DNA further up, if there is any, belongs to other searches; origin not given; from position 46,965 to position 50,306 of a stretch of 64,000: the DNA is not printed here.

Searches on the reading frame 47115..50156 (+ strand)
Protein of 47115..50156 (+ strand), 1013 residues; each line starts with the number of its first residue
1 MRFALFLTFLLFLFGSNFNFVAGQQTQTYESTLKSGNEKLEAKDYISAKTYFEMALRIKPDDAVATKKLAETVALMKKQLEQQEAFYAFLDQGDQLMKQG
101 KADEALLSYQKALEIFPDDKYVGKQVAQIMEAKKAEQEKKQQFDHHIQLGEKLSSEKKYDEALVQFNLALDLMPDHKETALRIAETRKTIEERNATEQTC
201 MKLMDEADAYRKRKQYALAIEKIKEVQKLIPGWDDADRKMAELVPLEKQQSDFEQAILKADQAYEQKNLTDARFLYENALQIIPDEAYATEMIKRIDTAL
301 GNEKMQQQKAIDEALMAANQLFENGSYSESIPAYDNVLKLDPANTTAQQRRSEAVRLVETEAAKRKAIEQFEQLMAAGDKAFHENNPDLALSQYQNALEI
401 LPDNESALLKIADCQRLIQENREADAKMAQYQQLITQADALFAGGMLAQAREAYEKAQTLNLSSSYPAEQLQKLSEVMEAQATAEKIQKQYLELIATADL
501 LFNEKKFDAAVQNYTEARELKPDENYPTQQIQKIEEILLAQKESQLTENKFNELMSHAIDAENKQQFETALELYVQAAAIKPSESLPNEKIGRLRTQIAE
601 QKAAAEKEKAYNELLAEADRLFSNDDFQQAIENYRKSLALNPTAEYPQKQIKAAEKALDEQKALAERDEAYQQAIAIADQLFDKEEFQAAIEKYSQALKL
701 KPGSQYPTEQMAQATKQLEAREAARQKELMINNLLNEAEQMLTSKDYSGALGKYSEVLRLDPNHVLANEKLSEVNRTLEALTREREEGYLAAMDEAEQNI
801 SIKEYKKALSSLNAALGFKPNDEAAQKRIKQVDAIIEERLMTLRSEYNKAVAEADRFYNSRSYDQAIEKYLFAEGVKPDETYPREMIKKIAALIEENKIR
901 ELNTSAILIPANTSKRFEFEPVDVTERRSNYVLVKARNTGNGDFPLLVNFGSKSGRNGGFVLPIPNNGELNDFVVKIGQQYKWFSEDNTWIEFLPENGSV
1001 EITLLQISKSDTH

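Call 76: search_protein_families(library=pfam, proteins=[window:47115-50156:+], max_evalue=0.001)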
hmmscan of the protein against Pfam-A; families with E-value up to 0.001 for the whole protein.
window:47115-50156:+ (1013 aa): 9 families
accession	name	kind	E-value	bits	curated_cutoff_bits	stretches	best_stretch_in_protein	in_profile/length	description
PF07719.23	TPR_2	-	3.7e-39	130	27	1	88-119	3-34/34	Tetratricopeptide repeat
PF00515.34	TPR_1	-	1.9e-33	113.3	27.8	1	89-119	4-34/34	Tetratricopeptide repeat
PF13414.12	TPR_11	-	7.3e-31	106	26.8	1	93-119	1-27/42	TPR repeat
PF13428.12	TPR_14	-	8e-23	79.1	23.5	0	91-123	6-38/44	Tetratricopeptide repeat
PF14559.12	TPR_19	-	5e-15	56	25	0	382-424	2-44/68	Tetratricopeptide repeat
PF13432.12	TPR_16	-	2.6e-12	47.4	32.7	0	315-348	1-34/65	Tetratricopeptide repeat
PF13181.12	TPR_8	-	2.6e-10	40.1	25.7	0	96-119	11-34/34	Tetratricopeptide repeat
PF02064.20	MAS20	-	3.4e-05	24.4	27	0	131-176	66-111/132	MAS20 protein import receptor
PF25064.1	ARM_TT21_5th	-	0.00017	22.3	27.8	0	674-707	4-37/117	TT21 fifth ARM repeats domain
